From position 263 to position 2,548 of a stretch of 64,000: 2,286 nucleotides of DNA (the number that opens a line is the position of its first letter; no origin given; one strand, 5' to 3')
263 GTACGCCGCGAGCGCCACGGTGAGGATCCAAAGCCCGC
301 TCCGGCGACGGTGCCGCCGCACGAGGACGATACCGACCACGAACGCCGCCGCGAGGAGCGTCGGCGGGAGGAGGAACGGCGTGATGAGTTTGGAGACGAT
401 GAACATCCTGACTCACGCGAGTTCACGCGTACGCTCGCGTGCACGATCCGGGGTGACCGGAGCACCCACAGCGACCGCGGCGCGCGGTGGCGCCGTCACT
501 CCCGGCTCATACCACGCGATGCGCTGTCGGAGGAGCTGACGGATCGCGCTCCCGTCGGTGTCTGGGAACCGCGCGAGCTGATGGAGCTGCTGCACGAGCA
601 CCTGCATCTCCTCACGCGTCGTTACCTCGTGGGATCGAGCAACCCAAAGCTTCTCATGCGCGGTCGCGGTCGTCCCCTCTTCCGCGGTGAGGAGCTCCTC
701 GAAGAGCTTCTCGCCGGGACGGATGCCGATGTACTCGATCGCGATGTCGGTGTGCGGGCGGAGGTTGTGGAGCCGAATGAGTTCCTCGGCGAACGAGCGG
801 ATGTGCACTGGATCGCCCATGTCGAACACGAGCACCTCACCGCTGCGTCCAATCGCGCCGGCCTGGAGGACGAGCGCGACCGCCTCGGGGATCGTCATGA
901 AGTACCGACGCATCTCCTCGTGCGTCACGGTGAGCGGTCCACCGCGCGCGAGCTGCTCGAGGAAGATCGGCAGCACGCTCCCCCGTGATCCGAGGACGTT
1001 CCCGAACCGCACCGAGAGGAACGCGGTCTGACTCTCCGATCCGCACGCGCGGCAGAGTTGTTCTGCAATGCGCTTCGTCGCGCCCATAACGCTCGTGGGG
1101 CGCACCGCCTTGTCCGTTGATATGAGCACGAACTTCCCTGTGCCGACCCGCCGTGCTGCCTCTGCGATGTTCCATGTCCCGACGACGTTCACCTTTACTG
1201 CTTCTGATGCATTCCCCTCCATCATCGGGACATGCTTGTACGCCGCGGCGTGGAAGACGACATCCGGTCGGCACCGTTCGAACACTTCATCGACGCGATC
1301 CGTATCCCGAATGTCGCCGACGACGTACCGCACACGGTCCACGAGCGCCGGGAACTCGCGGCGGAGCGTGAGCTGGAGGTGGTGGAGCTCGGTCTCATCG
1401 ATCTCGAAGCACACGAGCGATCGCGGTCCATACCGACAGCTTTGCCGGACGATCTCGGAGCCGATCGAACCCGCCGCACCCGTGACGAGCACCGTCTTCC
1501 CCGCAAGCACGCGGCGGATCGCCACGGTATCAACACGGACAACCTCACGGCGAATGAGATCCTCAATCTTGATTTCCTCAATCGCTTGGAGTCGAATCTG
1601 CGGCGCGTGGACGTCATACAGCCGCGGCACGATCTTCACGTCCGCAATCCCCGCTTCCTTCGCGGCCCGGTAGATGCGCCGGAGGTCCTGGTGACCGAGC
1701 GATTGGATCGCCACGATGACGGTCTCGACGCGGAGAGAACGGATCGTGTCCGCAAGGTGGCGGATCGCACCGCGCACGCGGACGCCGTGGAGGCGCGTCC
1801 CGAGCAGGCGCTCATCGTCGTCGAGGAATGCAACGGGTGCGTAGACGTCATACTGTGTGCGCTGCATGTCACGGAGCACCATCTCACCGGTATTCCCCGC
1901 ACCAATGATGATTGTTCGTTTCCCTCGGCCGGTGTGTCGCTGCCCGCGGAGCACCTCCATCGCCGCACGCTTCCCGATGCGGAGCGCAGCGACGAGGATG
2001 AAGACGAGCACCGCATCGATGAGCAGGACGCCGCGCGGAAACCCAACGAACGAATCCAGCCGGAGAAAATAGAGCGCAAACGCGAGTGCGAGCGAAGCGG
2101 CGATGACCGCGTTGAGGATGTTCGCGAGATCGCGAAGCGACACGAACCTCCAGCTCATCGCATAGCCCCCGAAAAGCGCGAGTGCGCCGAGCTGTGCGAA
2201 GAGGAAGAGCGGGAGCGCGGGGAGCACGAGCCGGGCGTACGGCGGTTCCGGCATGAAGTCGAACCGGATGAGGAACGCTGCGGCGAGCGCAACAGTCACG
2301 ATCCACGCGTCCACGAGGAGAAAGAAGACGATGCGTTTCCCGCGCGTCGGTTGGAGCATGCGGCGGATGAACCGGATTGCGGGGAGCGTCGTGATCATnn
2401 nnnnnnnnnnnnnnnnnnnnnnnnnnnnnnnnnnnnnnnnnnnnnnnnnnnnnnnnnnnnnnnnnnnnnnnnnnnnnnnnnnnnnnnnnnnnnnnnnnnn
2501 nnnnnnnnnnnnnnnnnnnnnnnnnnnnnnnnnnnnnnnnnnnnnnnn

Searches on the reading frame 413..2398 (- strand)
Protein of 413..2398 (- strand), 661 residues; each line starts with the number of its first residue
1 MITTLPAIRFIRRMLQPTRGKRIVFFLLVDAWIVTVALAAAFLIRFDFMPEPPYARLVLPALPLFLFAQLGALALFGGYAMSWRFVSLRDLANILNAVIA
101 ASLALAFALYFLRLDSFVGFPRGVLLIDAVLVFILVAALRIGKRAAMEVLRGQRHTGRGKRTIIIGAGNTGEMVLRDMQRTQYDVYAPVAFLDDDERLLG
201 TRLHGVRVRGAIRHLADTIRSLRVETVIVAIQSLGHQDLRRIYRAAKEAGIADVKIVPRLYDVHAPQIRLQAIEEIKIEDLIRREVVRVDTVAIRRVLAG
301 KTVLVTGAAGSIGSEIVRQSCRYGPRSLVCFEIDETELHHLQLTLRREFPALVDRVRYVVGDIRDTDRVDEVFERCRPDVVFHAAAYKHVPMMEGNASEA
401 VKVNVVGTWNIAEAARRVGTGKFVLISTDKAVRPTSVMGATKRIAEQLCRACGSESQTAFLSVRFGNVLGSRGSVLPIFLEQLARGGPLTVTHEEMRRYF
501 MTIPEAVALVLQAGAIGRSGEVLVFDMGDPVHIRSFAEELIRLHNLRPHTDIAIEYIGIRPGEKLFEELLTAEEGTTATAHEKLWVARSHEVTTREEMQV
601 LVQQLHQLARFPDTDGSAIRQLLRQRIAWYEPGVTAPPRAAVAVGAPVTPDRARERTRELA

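Call 69: search_solved_structures(query=window:413-2398:-, max_evalue=0.001)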
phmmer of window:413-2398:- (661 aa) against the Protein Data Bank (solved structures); distinct sequences matched with E-value up to 0.001: 59.
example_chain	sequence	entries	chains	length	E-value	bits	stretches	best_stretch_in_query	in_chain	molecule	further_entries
5bju_A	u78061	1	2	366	1.6e-73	251.2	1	275-593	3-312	WlaL protein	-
5bjw_A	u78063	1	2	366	5.9e-73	249.4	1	275-593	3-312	WlaL protein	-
5bjx_A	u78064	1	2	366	8.1e-73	249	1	275-593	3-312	WlaL protein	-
5bjy_A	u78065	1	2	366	1.1e-72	248.5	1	275-593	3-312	WlaL protein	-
5bjv_A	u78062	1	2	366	5.5e-72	246.2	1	275-593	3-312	WlaL protein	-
6bwc_A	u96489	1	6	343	6.8e-50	173.2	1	300-578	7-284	Polysaccharide biosynthesis protein CapD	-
4j2o_A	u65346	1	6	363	5e-44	153.8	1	299-576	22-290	UDP-N-acetylglucosamine 4,6-dehydratase/5-epimerase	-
3vvb_A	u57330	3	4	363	1.8e-41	145.4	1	301-575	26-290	CapE | Capsular polysaccharide synthesis enzyme Cap8E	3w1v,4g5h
3vvc_A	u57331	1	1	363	6.6e-41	143.6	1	301-575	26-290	Capsular polysaccharide synthesis enzyme Cap8E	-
2gn4_A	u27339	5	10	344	2.1e-39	138.6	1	296-588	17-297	UDP-GlcNAc C6 dehydratase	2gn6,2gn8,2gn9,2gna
4tqg_A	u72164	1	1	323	2.3e-30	108.7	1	300-573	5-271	Putative dTDP-d-glucose 4 6-dehydratase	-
3pvz_A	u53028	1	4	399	4.5e-23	84.6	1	290-542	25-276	UDP-N-acetylglucosamine 4,6-dehydratase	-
6kv9_A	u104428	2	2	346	6e-10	41.3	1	298-557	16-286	MoeE5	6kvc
2p5u_A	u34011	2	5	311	1.1e-09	40.4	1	303-491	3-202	UDP-glucose 4-epimerase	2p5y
8g22_A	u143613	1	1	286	1.6e-08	36.6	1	352-432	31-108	dTDP-4-dehydrorhamnose reductase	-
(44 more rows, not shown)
